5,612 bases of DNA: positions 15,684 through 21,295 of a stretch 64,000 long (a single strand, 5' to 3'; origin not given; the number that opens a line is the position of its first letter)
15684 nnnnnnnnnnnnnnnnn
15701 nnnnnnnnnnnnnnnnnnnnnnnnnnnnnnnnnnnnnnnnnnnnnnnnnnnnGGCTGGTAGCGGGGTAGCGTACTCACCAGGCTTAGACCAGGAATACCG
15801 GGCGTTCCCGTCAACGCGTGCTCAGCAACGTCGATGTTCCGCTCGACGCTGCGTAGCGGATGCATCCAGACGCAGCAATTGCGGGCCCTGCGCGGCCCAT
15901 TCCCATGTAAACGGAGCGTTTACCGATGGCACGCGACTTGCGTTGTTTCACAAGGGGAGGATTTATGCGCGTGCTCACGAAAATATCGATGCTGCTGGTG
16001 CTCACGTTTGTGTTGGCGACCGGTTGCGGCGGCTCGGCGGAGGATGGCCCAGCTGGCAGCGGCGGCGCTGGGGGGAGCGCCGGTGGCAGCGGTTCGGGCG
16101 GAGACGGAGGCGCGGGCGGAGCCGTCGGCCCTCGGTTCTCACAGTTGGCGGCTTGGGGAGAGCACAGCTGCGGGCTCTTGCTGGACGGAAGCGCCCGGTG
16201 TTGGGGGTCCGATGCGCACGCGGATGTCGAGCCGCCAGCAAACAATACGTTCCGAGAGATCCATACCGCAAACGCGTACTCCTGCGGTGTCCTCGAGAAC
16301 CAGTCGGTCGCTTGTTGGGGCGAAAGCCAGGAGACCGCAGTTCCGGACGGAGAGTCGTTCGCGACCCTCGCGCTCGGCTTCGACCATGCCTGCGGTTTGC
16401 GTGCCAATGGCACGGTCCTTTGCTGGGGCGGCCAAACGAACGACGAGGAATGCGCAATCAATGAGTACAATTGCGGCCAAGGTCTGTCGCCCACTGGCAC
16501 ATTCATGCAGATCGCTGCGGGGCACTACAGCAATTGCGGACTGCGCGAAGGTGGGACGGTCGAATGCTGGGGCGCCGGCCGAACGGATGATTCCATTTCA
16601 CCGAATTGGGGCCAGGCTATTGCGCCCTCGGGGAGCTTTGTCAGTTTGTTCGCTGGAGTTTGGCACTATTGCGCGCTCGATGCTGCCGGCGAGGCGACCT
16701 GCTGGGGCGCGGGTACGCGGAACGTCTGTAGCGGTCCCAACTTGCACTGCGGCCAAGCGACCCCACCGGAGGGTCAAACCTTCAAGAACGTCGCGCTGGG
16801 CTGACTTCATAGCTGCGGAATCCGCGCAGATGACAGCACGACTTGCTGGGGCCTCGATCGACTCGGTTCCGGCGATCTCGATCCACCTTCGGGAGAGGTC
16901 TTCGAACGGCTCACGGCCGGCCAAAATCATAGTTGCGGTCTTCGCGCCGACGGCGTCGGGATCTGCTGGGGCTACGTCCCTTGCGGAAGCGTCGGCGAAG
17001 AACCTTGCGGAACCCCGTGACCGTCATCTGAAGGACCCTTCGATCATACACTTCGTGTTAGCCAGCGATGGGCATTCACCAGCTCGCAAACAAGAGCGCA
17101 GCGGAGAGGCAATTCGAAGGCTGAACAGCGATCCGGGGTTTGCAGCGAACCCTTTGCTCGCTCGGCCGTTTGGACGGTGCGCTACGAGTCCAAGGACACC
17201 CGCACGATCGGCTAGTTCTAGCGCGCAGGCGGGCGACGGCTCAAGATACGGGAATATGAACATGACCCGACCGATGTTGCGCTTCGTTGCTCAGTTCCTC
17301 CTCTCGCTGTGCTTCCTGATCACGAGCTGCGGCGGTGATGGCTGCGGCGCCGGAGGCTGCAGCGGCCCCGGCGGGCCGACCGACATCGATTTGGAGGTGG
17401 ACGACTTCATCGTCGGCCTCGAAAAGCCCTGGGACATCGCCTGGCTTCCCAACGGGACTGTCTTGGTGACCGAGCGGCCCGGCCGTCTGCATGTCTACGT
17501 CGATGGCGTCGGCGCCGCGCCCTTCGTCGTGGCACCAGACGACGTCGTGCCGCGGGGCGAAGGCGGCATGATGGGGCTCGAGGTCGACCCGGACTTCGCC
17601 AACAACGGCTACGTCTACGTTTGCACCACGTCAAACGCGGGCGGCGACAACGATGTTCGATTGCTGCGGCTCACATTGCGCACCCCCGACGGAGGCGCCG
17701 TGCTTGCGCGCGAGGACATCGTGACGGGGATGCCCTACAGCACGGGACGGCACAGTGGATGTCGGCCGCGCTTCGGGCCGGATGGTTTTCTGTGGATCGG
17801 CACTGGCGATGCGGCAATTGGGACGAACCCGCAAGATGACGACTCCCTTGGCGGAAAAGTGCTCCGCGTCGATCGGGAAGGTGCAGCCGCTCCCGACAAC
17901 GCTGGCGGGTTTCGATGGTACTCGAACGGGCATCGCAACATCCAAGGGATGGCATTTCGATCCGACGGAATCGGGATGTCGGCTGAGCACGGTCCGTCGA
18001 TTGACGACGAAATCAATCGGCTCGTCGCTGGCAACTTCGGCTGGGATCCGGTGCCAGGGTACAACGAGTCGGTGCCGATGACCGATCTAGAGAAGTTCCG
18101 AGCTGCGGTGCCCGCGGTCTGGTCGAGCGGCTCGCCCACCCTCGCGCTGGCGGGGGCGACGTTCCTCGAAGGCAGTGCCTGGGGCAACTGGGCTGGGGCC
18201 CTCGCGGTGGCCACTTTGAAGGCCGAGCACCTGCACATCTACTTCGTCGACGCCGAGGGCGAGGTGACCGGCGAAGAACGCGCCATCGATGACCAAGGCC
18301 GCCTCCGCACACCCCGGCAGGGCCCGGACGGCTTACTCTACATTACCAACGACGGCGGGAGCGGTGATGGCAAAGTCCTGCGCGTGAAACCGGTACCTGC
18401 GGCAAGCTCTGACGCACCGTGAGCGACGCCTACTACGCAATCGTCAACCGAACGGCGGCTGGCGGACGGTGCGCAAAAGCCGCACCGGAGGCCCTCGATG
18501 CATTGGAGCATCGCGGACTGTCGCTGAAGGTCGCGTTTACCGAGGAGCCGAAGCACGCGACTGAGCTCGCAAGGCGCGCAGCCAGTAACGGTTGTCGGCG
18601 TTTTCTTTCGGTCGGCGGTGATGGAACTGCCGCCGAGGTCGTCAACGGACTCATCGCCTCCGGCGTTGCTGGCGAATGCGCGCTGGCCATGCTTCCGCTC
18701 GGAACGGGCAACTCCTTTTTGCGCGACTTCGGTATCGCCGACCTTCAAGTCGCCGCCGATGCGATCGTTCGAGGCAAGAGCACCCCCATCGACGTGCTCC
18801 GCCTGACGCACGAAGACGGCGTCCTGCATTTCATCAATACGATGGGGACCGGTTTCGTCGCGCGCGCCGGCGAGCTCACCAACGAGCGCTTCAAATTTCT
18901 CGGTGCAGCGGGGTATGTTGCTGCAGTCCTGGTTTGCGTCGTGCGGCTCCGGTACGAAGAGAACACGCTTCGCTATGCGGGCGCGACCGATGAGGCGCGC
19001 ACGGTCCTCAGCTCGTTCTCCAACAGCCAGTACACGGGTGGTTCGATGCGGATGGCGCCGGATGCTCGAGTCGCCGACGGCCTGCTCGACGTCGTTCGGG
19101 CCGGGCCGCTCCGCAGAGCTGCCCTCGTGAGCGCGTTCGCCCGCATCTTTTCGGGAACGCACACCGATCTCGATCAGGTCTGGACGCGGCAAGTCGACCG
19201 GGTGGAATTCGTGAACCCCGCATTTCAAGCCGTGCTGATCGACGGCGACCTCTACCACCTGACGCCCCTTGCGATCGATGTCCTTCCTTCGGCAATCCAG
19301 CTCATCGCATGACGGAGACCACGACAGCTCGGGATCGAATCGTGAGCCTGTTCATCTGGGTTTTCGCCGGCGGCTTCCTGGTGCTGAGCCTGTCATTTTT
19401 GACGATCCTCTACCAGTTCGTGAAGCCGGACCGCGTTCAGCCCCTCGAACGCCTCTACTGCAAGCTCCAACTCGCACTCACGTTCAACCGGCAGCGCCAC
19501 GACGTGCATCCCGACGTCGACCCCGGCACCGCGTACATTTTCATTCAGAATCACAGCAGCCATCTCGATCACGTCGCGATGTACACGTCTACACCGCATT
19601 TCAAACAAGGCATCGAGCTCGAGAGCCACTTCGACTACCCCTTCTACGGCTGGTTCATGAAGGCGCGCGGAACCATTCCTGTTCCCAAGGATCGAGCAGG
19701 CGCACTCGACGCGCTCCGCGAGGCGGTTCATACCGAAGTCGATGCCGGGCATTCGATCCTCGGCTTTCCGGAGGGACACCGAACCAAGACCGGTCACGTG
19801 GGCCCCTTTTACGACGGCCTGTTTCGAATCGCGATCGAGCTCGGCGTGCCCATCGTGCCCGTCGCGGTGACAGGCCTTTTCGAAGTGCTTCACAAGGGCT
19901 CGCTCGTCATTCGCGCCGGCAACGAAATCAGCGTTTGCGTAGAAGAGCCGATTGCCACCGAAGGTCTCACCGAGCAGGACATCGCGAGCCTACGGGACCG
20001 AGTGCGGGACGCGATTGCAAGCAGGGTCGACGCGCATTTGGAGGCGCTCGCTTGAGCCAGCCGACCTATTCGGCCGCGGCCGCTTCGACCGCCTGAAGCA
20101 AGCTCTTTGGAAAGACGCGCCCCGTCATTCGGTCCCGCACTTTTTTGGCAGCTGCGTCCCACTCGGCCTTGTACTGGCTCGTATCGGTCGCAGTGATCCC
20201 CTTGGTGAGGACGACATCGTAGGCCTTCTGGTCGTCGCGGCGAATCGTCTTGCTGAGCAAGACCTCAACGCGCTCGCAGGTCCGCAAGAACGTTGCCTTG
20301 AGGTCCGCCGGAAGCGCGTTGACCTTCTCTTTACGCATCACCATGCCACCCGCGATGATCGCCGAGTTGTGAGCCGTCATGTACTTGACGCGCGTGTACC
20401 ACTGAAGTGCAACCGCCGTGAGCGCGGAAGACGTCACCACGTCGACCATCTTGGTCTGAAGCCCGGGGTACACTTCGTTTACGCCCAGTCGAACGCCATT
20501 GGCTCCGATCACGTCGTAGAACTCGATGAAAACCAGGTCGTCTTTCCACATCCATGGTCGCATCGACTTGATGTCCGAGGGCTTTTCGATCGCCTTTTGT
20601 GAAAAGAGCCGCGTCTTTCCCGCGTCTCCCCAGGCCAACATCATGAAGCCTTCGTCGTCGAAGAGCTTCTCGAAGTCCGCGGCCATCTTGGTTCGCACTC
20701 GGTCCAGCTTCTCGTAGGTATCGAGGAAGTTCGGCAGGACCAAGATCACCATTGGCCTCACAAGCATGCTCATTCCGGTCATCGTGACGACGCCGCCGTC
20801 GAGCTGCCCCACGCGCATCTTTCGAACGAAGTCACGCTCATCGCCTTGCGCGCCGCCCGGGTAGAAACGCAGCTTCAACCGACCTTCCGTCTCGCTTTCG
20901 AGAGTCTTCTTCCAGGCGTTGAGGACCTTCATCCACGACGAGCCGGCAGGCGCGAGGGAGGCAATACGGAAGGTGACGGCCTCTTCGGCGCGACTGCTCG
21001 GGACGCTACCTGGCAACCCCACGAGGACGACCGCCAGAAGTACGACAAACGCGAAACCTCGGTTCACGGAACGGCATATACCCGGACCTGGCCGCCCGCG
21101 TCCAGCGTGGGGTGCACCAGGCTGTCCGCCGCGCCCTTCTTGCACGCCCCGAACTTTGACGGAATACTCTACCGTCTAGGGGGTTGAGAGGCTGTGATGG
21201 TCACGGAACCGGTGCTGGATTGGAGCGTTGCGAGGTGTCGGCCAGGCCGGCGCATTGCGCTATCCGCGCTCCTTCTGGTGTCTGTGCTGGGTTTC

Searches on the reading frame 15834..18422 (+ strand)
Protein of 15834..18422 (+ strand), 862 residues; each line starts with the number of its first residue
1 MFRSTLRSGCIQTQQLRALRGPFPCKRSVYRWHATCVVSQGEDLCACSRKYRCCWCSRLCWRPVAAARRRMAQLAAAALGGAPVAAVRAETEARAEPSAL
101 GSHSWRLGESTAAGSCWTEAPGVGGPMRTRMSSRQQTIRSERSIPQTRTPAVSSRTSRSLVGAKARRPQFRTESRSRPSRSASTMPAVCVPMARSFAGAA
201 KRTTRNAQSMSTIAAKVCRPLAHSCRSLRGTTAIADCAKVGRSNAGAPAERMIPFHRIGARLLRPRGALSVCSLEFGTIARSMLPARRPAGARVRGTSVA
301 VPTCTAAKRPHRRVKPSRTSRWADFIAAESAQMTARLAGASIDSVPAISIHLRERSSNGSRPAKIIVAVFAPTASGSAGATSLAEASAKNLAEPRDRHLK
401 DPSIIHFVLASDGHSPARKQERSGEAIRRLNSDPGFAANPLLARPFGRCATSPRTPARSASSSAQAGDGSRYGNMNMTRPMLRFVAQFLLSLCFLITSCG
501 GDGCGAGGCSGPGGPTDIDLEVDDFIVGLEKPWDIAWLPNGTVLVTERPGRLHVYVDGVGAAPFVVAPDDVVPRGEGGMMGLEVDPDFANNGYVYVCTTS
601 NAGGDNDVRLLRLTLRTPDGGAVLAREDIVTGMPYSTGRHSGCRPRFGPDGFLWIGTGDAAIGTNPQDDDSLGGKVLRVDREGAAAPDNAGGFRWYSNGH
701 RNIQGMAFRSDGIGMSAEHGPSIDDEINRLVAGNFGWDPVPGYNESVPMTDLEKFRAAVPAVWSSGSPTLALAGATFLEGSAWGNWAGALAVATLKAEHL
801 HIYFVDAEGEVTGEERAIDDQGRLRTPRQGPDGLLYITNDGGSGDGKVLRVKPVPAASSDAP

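Call 33: search_protein_families(library=pfam, proteins=[window:15834-18422:+], max_evalue=0.001)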
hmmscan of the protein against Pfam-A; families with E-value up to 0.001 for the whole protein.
window:15834-18422:+ (862 aa): 1 family
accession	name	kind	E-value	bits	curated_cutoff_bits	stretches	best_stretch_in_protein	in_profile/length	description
PF07995.17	GSDH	-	2.2e-68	231.4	25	1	529-844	1-328/332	Glucose / Sorbosone dehydrogenase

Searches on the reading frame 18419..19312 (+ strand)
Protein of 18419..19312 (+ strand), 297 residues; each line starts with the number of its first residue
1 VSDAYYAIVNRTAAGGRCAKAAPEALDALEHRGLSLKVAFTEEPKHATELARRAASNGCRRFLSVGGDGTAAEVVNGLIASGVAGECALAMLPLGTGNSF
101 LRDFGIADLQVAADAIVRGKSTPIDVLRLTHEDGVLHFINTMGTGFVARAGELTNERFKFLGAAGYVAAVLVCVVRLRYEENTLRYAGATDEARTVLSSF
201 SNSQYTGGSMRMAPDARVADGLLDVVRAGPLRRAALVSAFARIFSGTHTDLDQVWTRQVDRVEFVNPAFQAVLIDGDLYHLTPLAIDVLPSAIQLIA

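Call 33: search_protein_families(library=pfam, proteins=[window:18419-19312:+], max_evalue=0.001)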
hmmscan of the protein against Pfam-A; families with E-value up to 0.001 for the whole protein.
window:18419-19312:+ (297 aa): 2 families
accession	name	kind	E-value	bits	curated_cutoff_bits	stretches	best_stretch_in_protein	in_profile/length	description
PF00781.29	DAGK_cat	-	3.2e-27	95.1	23.6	1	6-128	3-124/125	Diacylglycerol kinase catalytic domain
PF19279.4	YegS_C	-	4.3e-27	95.2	27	1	142-296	3-157/158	YegS C-terminal NAD kinase beta sandwich-like domain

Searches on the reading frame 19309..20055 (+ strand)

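Call 33: search_protein_families(library=pfam, proteins=[window:19309-20055:+], max_evalue=0.001)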
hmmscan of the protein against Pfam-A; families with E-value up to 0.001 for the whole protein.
window:19309-20055:+ (248 aa): 1 family
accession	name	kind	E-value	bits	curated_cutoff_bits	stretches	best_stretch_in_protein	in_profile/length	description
PF01553.26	Acyltransferase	-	5.4e-20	72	23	1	72-187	12-131/132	Acyltransferase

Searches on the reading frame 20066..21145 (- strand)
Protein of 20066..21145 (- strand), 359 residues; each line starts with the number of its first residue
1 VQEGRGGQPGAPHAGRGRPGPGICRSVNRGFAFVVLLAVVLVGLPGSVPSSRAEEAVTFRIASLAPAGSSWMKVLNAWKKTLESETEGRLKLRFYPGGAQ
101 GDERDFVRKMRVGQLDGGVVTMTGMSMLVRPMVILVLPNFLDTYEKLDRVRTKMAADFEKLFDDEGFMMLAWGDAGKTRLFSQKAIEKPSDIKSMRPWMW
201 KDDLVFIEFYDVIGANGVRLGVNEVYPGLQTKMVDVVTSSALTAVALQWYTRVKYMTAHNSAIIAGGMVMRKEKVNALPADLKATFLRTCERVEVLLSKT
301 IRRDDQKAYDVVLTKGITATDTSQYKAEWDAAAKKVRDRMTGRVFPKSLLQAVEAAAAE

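Call 33: search_protein_families(library=pfam, proteins=[window:20066-21145:-], max_evalue=0.001)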
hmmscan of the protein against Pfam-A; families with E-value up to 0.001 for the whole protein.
window:20066-21145:- (359 aa): 1 family
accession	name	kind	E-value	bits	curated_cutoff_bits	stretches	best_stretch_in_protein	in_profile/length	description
PF03480.18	DctP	-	1.1e-34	120.6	23.4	1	62-340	2-282/286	Bacterial extracellular solute-binding protein, family 7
